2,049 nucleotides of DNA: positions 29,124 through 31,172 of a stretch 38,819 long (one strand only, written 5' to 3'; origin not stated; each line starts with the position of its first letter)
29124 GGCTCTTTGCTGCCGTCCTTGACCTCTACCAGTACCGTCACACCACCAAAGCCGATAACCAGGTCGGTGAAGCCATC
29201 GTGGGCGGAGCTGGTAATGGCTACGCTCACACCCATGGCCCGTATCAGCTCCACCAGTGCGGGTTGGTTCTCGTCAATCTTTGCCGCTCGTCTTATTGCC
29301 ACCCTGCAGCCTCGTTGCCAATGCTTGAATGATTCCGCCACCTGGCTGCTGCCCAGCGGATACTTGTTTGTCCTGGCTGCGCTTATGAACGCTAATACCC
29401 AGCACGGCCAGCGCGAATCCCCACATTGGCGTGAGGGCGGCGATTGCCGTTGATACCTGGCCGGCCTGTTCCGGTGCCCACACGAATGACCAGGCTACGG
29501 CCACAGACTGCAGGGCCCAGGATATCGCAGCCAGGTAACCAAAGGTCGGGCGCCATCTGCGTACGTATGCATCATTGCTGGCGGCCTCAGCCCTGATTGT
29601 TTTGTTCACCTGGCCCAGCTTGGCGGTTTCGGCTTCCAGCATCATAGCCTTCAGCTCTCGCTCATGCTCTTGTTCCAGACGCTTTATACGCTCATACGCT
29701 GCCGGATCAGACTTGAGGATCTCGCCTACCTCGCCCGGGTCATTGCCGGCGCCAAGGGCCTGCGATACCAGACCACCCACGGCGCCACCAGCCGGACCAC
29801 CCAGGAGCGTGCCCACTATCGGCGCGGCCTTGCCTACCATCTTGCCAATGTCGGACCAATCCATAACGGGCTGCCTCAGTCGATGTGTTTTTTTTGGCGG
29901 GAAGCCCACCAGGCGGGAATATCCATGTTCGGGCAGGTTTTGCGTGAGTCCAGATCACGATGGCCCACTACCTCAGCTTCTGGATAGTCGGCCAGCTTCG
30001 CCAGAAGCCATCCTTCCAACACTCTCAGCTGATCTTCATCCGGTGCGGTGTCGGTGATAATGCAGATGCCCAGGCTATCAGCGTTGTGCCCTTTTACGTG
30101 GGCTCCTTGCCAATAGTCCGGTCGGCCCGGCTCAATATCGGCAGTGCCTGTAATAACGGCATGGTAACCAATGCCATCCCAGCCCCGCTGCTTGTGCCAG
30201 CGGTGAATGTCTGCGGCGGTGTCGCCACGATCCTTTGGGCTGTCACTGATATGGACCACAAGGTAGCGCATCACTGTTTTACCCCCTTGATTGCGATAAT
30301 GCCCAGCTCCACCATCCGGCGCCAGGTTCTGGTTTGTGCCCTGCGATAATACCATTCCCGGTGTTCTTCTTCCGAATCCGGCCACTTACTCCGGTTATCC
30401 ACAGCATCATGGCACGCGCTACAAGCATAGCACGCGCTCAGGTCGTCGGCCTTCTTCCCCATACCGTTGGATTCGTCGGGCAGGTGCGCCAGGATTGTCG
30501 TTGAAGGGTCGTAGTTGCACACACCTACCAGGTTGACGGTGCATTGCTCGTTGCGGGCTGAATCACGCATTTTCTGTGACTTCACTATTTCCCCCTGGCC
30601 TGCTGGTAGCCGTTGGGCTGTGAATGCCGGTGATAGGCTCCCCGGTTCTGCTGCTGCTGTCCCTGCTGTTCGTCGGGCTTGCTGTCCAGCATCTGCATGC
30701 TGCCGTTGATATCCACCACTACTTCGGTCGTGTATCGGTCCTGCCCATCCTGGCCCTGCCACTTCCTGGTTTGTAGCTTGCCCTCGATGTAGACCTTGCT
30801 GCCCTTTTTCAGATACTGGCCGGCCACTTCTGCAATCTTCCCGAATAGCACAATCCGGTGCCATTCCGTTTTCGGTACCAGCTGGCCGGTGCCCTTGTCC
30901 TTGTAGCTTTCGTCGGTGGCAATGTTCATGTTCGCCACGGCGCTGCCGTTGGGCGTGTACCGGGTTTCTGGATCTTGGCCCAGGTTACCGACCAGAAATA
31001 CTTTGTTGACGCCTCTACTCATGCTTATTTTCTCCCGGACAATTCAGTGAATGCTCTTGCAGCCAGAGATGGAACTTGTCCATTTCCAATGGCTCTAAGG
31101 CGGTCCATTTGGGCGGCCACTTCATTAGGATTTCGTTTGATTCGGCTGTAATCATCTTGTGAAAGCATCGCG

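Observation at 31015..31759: C5-cytosine methyltransferase gene is fully overlapped by a 246-aa +1-frame ORF, with methyltransferase-type motifs split between the two frames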

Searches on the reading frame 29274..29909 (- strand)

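Call 82: search_protein_families(library=pfam, proteins=[window:29274-29909:-], max_evalue=0.001)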
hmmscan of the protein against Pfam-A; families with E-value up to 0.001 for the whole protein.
window:29274-29909:- (211 aa): 2 families
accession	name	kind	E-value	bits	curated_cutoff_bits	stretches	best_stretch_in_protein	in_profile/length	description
PF11351.13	GTA_holin_3TM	-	8.5e-13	49.3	24.8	1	74-178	29-123/123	Holin of 3TMs, for gene-transfer release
PF20721.2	C19orf12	-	5.3e-05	23.5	30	1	12-56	36-79/163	C19orf12-like protein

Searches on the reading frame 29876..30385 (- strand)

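Call 82: search_protein_families(library=pfam, proteins=[window:29876-30385:-], max_evalue=0.001)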
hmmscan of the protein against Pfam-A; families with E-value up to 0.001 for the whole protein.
window:29876-30385:- (169 aa): 1 family
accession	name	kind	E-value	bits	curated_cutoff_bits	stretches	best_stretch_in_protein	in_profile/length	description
PF01510.30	Amidase_2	-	3.6e-11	44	26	1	39-153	5-130/131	N-acetylmuramoyl-L-alanine amidase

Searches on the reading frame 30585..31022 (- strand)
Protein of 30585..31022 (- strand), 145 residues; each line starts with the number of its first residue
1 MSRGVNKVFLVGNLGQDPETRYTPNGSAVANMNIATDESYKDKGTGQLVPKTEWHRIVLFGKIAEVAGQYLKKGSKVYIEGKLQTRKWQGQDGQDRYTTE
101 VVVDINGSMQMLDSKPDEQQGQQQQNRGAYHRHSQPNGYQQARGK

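Call 82: search_protein_families(library=pfam, proteins=[window:30585-31022:-], max_evalue=0.001)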
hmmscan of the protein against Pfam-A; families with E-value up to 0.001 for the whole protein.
window:30585-31022:- (145 aa): 1 family
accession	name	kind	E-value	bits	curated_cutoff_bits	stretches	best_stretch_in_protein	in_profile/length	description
PF00436.31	SSB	-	7.8e-39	132.4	26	1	5-111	1-103/104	Single-strand binding protein family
